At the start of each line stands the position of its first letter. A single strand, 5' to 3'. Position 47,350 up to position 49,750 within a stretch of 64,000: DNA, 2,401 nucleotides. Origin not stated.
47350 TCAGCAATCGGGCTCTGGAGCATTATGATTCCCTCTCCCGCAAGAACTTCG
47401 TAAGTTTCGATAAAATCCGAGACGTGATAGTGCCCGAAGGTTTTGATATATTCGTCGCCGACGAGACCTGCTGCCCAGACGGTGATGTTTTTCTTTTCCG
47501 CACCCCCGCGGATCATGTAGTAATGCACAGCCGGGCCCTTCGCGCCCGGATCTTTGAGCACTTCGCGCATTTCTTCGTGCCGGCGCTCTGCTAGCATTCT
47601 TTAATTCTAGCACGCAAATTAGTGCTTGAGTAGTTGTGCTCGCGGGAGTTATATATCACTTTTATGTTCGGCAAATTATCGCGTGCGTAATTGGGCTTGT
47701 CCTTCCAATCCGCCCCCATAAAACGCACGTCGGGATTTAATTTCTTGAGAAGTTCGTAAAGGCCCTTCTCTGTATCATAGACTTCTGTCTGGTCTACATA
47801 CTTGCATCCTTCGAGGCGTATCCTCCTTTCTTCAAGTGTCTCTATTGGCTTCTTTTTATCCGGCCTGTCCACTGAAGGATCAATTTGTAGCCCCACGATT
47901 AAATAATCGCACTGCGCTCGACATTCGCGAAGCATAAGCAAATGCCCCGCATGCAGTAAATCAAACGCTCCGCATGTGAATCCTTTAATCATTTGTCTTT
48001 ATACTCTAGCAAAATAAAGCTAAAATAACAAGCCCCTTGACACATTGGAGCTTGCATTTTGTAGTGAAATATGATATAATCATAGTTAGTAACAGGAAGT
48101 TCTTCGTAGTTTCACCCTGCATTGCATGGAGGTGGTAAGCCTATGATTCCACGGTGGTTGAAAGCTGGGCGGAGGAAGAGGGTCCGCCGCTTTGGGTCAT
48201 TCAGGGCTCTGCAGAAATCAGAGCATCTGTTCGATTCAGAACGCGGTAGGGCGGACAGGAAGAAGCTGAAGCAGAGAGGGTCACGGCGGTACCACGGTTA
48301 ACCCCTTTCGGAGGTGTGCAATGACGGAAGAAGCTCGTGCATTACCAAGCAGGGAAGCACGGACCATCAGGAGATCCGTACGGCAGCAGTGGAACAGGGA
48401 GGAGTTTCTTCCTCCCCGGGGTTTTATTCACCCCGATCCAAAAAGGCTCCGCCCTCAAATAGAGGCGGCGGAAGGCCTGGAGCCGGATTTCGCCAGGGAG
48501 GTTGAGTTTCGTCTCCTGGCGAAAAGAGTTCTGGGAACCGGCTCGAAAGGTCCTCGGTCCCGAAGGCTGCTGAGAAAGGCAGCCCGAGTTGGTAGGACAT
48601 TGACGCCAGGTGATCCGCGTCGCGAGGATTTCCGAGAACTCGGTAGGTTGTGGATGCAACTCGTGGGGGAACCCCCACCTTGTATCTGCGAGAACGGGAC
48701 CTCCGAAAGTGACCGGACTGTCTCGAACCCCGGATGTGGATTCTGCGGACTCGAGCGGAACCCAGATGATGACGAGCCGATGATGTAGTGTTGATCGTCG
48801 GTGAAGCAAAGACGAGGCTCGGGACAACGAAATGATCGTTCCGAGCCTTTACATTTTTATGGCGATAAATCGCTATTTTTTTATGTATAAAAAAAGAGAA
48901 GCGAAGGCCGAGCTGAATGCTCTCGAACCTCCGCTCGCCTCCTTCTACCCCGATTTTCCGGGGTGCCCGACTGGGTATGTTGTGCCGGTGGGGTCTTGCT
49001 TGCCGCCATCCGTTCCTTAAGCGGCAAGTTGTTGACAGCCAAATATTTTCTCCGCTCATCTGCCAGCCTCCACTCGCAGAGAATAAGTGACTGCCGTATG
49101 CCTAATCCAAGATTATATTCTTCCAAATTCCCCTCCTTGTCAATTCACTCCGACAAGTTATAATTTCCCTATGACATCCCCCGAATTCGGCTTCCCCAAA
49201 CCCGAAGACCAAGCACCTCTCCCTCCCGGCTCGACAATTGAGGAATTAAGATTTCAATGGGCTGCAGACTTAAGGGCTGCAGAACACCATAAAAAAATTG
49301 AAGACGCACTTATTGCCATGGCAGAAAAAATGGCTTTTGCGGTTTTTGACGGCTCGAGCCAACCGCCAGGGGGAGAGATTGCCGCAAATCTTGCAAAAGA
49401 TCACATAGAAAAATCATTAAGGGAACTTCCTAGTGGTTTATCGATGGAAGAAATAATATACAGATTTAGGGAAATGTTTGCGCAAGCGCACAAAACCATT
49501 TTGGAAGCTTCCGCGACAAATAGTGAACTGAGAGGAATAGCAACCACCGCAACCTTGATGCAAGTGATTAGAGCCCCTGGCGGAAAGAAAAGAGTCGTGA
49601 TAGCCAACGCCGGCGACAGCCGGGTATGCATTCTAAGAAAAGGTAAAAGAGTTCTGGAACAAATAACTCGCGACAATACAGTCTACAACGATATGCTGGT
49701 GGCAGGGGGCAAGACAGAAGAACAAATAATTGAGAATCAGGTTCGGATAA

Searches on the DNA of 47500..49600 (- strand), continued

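Call 73: search_with_rna_model(model_id=R1, sources=[window, L006, L009, L010, L011, L012, L013, L014, L015, L016, L017, L018, L019, L020, L021, L022, L023, L024, L025, L026], max_evalue=10)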
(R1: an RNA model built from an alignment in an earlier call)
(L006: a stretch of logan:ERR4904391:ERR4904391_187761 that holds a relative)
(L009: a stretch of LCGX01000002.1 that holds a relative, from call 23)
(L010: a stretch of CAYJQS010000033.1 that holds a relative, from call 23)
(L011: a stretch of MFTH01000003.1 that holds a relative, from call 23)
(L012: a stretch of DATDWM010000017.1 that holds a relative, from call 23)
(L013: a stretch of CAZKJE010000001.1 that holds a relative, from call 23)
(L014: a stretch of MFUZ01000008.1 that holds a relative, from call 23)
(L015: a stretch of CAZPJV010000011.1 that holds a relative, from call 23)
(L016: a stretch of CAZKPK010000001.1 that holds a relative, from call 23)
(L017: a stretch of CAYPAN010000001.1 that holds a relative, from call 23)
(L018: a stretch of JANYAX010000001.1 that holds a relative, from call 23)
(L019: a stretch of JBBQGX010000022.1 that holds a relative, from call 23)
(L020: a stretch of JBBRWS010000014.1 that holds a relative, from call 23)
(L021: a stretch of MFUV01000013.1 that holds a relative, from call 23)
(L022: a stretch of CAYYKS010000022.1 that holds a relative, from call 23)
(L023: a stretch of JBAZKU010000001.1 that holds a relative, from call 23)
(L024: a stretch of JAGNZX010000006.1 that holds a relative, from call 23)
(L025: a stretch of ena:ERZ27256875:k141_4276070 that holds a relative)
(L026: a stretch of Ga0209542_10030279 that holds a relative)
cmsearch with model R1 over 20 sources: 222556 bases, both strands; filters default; matches with E-value up to 10: 12.
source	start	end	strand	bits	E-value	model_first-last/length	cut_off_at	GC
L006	1080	1275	-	218.7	2.9e-63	1-207/207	no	0.58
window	48879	49075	-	216.8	1e-62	1-207/207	no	0.54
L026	6534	6625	+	14.6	0.012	1-207/207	no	0.37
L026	6672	6761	-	10.7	0.18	1-207/207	no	0.46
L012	9251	9289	-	8.3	0.92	1-207/207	no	0.23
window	46111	46141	+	7.5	1.6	155-185/207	no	0.58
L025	892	913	+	6.9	2.3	1-207/207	no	0.14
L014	1308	1324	-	6.7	2.7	161-177/207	no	0.59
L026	763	780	-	6.3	3.5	98-115/207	no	0.61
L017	934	962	-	5.9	4.6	1-207/207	no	0.24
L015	4529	4552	-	5.6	5.8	1-207/207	no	0.21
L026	6644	6689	+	5.4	6.7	1-207/207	no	0.37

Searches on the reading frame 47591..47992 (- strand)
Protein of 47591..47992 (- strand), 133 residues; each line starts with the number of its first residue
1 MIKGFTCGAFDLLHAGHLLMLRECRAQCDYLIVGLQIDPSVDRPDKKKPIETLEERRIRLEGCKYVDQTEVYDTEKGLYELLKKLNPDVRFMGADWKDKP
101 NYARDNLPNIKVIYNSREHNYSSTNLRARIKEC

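Call 8: search_protein_families(library=pfam, proteins=[window:47591-47992:-], max_evalue=1)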
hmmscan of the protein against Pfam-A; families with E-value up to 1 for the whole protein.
window:47591-47992:- (133 aa): 2 families
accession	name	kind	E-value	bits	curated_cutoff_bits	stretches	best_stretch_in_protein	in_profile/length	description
PF01467.32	CTP_transf_like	-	3.2e-18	66.7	21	1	5-129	1-133/133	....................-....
PF02569.21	Pantoate_ligase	-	0.022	14.3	20.7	1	12-40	31-59/268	Pantoate-beta-alanine ligase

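Call 12: find_encoding_contigs(protein=window:47591-47992:-, flank=6000, max_places=6)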
Protein window:47591-47992:- (133 aa): 16 contigs read that carry it; 5 places shown.
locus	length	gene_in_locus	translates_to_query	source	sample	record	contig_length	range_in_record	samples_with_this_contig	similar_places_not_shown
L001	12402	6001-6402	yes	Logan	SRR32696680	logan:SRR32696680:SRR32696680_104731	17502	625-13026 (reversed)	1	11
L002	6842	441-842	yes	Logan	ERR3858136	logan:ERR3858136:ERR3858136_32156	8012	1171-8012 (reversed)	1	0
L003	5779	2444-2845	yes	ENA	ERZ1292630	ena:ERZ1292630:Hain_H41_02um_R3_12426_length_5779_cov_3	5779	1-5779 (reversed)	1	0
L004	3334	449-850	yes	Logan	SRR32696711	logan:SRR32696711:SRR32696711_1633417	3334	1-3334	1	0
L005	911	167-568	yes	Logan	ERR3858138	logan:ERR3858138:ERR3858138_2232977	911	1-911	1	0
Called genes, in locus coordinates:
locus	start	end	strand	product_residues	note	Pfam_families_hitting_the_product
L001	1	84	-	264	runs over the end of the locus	PF02618:YceG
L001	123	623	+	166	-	PF10648:Gmad2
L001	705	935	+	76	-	-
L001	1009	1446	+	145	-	-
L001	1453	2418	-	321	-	PF03706:LPG_synthase_TM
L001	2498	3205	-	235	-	-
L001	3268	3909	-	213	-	PF00300:His_Phos_1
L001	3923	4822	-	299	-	PF00481:PP2C (weak), PF13672:PP2C_2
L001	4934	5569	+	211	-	-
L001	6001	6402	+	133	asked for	PF01467:CTP_transf_like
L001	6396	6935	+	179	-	PF06560:GPI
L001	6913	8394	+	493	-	PF08323:Glyco_transf_5, PF13439:Glyco_transf_4 (faint), PF13579:Glyco_trans_4_4 (weak), PF20706:GT4-conflict (faint), PF00534:Glycos_transf_1, PF13692:Glyco_trans_1_4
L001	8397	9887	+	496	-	PF03065:Glyco_hydro_57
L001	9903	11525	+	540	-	PF00343:Phosphorylase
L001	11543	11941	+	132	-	PF02482:Ribosomal_S30AE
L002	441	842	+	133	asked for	PF01467:CTP_transf_like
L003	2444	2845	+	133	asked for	PF01467:CTP_transf_like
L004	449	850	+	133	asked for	PF01467:CTP_transf_like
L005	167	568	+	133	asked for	PF01467:CTP_transf_like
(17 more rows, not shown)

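Call 23: find_related_loci(query=window:47591-47992:-, collection=genome_contigs, flank=5000)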
Query window:47591-47992:- (133 aa) in genome_contigs; peptide patterns used: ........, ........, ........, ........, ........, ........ (x = any residue, [..] = any of these).
59 stretches matched a pattern; 16 encode a relative of the query (tblastn E <= 1e-3); 16 distinct loci.
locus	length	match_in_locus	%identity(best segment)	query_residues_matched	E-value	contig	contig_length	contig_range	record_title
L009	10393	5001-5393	81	1-131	5e-73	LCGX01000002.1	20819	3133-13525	MAG: Candidatus Nomurabacteria bacterium GW2011_GWF2_43_8 UW07_C0002, whole genome shotgun sequence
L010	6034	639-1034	78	1-132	3e-72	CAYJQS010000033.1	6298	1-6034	MAG TPA_asm: uncultured Candidatus Saccharibacteria bacterium isolate ERP125453_co1_243 genome assembly, contig: NODE_16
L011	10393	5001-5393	81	1-131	1e-71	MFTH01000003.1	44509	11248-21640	MAG: Candidatus Nomurabacteria bacterium RIFCSPHIGHO2_01_FULL_37_25 rifcsphigho2_01_scaffold_2511, whole genome shotgun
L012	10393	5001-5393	78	1-131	2e-71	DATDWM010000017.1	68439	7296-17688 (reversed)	MAG TPA_asm: Candidatus Paceibacterota bacterium isolate SMAG_U8110 k141_91568, whole genome shotgun sequence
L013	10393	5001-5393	78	1-131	6e-71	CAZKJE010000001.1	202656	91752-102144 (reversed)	MAG TPA_asm: uncultured Candidatus Saccharibacteria bacterium isolate binchicken_co110_376 genome assembly, contig: NODE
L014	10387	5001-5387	81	2-130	7e-70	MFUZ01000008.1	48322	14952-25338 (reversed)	MAG: Candidatus Nomurabacteria bacterium RIFCSPLOWO2_01_FULL_41_18 rifcsplowo2_01_scaffold_796, whole genome shotgun seq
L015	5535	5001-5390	75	1-130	2e-67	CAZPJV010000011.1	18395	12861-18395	MAG TPA_asm: uncultured Candidatus Saccharibacteria bacterium isolate binchicken_co251_138 genome assembly, contig: NODE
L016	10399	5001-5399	74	1-133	5e-64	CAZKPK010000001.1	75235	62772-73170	MAG TPA_asm: uncultured Candidatus Saccharibacteria bacterium isolate SRP269290_co1_320 genome assembly, contig: NODE_32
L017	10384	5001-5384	73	1-130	1e-63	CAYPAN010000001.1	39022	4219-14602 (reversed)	MAG TPA_asm: uncultured Candidatus Saccharibacteria bacterium isolate binchicken_co241_293 genome assembly, contig: NODE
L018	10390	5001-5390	68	1-132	2e-61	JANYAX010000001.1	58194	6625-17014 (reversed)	MAG: Candidatus Nomurabacteria bacterium isolate GL140_5_metabat_390 GL140_5_k141_699406, whole genome shotgun sequence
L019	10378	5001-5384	71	1-130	3e-60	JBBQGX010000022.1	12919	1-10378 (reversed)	MAG: Candidatus Paceibacteria bacterium isolate Co_metawrap_936 Cmw_936_k141_23635861_length_12919_cov_9.8591, whole gen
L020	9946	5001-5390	69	1-132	5e-59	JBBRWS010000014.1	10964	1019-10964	MAG: Candidatus Paceibacteria bacterium isolate La4_metabat2.065 La4_metabat2.065_K_806936_L_10964_cov_51.9800, whole ge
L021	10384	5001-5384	66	1-130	3e-58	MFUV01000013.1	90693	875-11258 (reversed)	MAG: Candidatus Nomurabacteria bacterium RIFCSPLOWO2_01_FULL_39_18 rifcsplowo2_01_scaffold_786, whole genome shotgun seq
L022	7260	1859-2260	67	1-131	1e-56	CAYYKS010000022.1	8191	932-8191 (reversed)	MAG TPA_asm: uncultured Candidatus Saccharibacteria bacterium isolate SRP286056_co2_192 genome assembly, contig: NODE_14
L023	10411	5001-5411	71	1-133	6e-59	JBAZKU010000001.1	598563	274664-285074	MAG: Candidatus Paceibacterota bacterium isolate SO_2017_LW4_151 scaffold_39_c1_LW137-91_2017, whole genome shotgun sequ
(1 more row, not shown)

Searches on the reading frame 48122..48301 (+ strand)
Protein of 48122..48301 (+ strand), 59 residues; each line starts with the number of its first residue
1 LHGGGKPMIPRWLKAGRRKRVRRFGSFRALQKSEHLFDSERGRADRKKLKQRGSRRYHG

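Call 8: search_protein_families(library=pfam, proteins=[window:48122-48301:+], max_evalue=1)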
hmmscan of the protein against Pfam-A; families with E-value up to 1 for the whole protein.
window:48122-48301:+ (59 aa): 0 families

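Call 43: search_protein_families(library=padloc, proteins=[window:48143-48298:+], max_evalue=1)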
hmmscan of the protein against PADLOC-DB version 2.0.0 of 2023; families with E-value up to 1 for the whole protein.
window:48143-48298:+ (52 aa): 0 families

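Call 44: search_protein_families(library=phrogs, proteins=[window:48143-48298:+], max_evalue=1)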
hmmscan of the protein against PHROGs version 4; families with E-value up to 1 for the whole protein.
window:48143-48298:+ (52 aa): 0 families

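Call 45: search_protein_families(library=ncbifam, proteins=[window:48143-48298:+], max_evalue=1)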
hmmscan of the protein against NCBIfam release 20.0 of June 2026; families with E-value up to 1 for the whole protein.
window:48143-48298:+ (52 aa): 0 families
